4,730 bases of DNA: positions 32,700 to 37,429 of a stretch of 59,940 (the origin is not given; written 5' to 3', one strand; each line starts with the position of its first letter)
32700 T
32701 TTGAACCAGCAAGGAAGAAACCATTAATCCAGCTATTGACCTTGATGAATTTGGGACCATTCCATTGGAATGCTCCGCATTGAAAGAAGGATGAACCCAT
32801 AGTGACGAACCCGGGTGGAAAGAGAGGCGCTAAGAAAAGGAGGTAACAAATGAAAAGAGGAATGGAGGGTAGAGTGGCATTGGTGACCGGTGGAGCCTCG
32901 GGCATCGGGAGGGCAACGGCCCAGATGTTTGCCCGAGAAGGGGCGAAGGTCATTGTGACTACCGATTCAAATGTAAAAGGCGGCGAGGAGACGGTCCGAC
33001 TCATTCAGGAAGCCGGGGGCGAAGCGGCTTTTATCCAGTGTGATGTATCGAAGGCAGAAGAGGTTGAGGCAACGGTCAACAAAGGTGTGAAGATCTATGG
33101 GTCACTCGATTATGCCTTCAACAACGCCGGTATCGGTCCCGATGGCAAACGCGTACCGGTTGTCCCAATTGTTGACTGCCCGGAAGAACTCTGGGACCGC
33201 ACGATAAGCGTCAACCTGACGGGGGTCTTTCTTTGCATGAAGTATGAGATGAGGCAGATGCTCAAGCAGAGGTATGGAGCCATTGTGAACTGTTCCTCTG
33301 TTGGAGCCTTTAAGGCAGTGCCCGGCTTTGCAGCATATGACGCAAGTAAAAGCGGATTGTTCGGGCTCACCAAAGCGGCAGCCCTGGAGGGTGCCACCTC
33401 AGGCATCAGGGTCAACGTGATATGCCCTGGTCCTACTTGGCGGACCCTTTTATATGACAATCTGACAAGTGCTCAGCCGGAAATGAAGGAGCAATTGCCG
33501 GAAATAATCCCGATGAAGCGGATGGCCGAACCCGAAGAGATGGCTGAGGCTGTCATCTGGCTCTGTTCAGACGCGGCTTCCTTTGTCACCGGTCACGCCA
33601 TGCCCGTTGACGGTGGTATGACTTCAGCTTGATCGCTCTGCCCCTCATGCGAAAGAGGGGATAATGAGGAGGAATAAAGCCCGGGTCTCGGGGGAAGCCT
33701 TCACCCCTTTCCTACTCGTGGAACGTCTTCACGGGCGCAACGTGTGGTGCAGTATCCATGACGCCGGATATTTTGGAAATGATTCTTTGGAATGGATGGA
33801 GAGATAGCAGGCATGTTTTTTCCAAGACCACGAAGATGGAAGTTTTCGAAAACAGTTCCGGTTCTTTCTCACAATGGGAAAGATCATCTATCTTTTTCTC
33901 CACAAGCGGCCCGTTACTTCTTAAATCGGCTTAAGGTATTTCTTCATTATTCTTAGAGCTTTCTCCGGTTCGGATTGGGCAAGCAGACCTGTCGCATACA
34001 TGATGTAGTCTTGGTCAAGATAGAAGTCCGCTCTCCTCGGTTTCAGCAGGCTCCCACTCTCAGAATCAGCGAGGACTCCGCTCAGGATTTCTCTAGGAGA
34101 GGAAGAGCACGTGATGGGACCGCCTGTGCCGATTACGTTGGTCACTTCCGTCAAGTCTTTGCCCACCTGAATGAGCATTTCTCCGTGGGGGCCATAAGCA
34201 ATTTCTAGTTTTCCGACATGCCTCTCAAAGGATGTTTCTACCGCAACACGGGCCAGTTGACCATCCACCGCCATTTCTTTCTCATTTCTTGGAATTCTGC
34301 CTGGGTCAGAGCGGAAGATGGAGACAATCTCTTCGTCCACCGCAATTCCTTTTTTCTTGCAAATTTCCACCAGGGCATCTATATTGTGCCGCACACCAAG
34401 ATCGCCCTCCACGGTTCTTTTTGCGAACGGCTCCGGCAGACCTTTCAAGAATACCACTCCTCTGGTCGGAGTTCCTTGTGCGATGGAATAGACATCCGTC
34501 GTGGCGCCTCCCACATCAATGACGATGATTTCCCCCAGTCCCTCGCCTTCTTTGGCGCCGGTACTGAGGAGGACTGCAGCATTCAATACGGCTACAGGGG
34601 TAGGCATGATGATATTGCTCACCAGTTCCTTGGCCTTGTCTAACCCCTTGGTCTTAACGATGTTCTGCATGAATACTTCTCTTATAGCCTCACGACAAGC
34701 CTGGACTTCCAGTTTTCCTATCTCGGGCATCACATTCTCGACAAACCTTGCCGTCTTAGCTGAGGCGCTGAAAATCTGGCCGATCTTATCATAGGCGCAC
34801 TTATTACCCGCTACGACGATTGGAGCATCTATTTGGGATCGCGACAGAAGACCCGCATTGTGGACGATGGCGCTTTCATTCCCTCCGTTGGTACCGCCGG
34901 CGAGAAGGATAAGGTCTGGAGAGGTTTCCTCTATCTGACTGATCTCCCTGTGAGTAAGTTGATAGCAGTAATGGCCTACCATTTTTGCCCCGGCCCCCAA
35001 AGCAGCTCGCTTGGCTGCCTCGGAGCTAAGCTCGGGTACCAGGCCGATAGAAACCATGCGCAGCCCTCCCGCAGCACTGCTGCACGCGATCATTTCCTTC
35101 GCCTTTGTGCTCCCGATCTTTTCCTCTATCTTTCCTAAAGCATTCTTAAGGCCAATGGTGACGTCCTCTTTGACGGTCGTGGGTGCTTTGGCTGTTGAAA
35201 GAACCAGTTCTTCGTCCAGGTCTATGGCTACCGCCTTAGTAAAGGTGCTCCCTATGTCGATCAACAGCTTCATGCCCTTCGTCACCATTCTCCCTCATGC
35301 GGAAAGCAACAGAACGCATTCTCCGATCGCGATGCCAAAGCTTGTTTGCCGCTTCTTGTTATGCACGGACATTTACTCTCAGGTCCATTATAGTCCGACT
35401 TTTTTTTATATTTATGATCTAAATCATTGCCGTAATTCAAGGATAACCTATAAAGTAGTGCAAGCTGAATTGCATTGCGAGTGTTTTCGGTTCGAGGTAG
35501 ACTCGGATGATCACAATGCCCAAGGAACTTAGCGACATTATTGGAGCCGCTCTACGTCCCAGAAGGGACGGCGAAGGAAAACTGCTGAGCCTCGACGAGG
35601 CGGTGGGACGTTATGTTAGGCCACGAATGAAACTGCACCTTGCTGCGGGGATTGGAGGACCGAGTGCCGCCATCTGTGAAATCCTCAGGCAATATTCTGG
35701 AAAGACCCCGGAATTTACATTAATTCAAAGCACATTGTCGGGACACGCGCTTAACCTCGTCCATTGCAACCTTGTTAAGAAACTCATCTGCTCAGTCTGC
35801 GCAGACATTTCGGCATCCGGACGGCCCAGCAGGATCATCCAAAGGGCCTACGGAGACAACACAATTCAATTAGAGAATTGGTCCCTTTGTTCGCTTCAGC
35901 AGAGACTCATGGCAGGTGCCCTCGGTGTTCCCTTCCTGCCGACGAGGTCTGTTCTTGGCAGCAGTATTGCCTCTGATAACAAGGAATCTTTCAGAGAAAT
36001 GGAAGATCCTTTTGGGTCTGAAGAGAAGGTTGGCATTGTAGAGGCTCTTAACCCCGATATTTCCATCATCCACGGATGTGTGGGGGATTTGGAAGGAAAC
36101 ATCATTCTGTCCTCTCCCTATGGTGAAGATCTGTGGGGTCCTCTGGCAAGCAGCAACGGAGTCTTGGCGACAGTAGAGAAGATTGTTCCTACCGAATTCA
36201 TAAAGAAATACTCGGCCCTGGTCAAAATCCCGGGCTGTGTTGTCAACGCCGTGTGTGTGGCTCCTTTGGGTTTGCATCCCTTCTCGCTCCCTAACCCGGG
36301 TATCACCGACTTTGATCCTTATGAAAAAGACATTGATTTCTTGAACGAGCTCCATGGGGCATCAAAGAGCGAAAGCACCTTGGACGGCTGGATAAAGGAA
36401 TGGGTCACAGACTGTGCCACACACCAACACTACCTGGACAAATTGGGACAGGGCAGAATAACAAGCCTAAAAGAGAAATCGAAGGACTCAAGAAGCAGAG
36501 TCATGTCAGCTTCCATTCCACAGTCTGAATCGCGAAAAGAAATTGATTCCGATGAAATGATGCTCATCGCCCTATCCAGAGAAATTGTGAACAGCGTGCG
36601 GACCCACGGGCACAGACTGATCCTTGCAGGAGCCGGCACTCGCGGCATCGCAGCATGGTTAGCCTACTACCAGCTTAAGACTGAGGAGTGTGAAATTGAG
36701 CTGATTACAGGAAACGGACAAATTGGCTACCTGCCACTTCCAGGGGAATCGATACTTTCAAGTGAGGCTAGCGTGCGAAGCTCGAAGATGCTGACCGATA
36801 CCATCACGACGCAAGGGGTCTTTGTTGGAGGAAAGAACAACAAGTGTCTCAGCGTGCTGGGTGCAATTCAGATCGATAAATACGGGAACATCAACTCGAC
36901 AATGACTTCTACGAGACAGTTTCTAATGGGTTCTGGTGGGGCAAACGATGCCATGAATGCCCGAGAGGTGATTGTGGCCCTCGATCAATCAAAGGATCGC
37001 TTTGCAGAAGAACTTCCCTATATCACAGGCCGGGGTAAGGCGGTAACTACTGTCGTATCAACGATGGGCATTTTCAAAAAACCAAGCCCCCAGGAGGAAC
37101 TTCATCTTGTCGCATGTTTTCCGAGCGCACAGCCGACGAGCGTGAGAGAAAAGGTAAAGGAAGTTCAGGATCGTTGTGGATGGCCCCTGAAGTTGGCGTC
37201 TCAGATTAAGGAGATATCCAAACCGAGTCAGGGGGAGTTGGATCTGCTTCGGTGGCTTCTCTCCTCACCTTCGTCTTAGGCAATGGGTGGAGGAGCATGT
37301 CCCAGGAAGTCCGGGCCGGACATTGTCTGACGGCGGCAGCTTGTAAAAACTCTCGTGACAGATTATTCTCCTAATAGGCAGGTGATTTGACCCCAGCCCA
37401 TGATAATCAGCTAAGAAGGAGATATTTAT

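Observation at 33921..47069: Complete glutamate-mutase-like B12 set embedded in a CoA-transferase/crotonase/PrpD cluster with no methylaspartase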

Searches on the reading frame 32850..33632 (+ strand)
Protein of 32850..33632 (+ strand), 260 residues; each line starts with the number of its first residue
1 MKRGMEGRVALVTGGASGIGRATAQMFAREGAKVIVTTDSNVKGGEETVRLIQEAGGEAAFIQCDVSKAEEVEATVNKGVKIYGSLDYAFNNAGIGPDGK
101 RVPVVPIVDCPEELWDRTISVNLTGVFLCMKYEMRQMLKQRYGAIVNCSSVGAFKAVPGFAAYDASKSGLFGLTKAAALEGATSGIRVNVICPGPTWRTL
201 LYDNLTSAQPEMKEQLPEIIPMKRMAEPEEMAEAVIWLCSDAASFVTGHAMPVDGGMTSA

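Call 4: search_protein_families(library=pfam, proteins=[window:32850-33632:+])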
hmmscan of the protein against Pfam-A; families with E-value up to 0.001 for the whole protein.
window:32850-33632:+ (260 aa): 5 families
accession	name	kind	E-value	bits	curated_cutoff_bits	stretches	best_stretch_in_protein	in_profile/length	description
PF13561.12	adh_short_C2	-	6e-68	229.4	27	1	16-258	3-236/236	Enoyl-(Acyl carrier protein) reductase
PF00106.31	adh_short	-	1.2e-55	188.4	26.6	1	8-200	1-185/195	short chain dehydrogenase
PF08659.16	KR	-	4.1e-12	46.8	22.6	1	10-173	3-159/180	KR domain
PF01370.27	Epimerase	-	0.00013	21.9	20.9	1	10-77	1-61/240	NAD dependent epimerase/dehydratase family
PF23441.1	SDR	-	0.00034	20.5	27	1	10-256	10-254/258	SDR-like rossmann domain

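Call 19: search_protein_families(library=ncbifam, proteins=[window:32850-33632:+], max_evalue=0.00001)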
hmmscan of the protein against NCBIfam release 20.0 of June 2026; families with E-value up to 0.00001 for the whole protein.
window:32850-33632:+ (260 aa): 227 families (the best 25 are shown)
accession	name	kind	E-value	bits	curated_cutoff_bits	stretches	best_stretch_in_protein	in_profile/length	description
NF004818.0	PRK06172.1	equivalog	1e-93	313.4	336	1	1-259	1-252/253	SDR family oxidoreductase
NF004791.0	PRK06138.1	equivalog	3.3e-71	239.5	312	1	5-259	3-251/252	SDR family oxidoreductase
NF005559.1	PRK07231.1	subfamily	2.8e-70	236.7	215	1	5-258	2-248/249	glucose 1-dehydrogenase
NF005681.0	PRK07478.1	subfamily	1.5e-69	234.3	267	1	5-258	4-250/254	SDR family oxidoreductase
NF004198.0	PRK05653.1-3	equivalog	6.3e-68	228.9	296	1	5-257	5-246/248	3-oxoacyl-ACP reductase FabG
TIGR01830.1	3oxo_ACP_reduc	equivalog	1.9e-64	217.6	297.75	1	10-257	1-238/239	3-oxoacyl-[acyl-carrier-protein] reductase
NF009093.0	PRK12429.1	subfamily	3.6e-61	206.7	258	1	5-258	3-257/259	3-hydroxybutyrate dehydrogenase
NF009466.0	PRK12826.1-2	subfamily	1.8e-60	204.5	222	1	6-258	2-245/248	3-oxoacyl-ACP reductase FabG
NF052558.1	MBtsdlDhBudC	equivalog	9.8e-60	202.2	270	1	6-259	2-243/250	meso-2,3-butanediol dehydrogenase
NF004713.0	PRK06057.1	equivalog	8.3e-59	199.1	404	1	3-260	5-252/257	3-oxoacyl-ACP reductase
TIGR03971.1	SDR_subfam_1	subfamily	1.3e-57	195.2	300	1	5-258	1-269/271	mycofactocin-coupled SDR family oxidoreductase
NF006493.1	PRK08936.1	subfamily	1.6e-57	194.7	420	1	2-258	2-251/261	glucose-1-dehydrogenase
NF009468.0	PRK12826.1-4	equivalog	1.9e-57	194.9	318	1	2-257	2-247/256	SDR family oxidoreductase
NF005067.0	PRK06484.1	equivalog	2.5e-57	194.6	713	1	3-259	5-253/524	short chain dehydrogenase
NF005309.0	PRK06841.1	subfamily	1.9e-56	191.4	286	1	5-258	13-253/255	GolD/DthD family dehydrogenase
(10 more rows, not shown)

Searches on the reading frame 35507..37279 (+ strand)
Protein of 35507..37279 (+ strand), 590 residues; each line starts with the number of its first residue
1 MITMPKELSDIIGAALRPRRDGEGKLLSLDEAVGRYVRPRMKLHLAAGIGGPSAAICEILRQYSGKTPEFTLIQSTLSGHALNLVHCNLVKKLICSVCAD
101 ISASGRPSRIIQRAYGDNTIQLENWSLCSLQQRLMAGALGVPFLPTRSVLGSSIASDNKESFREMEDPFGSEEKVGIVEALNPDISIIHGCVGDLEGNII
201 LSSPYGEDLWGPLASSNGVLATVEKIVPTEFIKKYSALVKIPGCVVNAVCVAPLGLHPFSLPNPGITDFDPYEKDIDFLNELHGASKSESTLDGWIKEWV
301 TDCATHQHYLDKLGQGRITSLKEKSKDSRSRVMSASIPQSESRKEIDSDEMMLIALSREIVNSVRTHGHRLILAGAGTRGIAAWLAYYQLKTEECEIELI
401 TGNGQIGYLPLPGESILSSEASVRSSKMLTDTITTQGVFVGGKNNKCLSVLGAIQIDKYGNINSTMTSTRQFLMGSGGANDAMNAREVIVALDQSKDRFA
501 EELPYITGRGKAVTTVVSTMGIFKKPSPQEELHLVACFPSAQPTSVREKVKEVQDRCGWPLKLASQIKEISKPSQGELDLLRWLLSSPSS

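Call 3: search_protein_families(library=pfam, proteins=[window:35507-37279:+])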
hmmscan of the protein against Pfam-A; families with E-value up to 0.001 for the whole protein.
window:35507-37279:+ (590 aa): 1 family
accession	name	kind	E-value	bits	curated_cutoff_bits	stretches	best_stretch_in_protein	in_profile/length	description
PF01144.29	CoA_trans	-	9.2e-24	84.5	23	2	28-250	3-215/217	Coenzyme A transferase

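Call 5: search_protein_families(library=ncbifam, proteins=[window:35507-37279:+])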
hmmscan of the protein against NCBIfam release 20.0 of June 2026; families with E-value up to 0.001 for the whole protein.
window:35507-37279:+ (590 aa): 2 families
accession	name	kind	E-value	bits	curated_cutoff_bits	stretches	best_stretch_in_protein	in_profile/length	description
TIGR02428.1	pcaJ_scoB_fam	subfamily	2.5e-05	23.8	243.55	1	438-545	89-196/207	3-oxoacid CoA-transferase subunit B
TIGR02429.1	pcaI_scoA_fam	subfamily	4e-05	23.1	128.5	1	83-248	64-215/222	3-oxoacid CoA-transferase subunit A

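Call 21: search_solved_structures(query=window:35507-37279:+, max_evalue=0.001)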
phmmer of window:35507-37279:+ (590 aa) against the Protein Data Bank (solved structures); distinct sequences matched with E-value up to 0.001: 6.
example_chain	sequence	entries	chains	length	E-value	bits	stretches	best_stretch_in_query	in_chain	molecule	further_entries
1poi_A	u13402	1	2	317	3.3e-21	78.6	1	25-322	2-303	GLUTACONATE COENZYME A-TRANSFERASE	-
5mzw_A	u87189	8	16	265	3.4e-09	38.9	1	98-259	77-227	Glutaconate CoA-transferase family, subunit A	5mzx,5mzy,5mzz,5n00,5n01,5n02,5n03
6coj_A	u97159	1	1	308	9.9e-09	37.4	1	24-262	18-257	Probable CoA-transferase alpha subunit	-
6co6_A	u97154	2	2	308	1.2e-08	37.2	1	24-262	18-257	Probable CoA-transferase alpha subunit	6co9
1poi_B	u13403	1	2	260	4.8e-07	31.8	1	443-510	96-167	GLUTACONATE COENZYME A-TRANSFERASE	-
6con_A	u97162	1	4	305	1.4e-06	30.3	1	116-262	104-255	CoA-transferase subunit alpha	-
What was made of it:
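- Closest known: Catalytic-Glu-less relatives of glutaconate CoA-transferase: AibAB. Same: Gct fold (1POI, 5MZW and 6CO6 hits; call 21).
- The Gct-like protein also matches IpdA (call 21).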
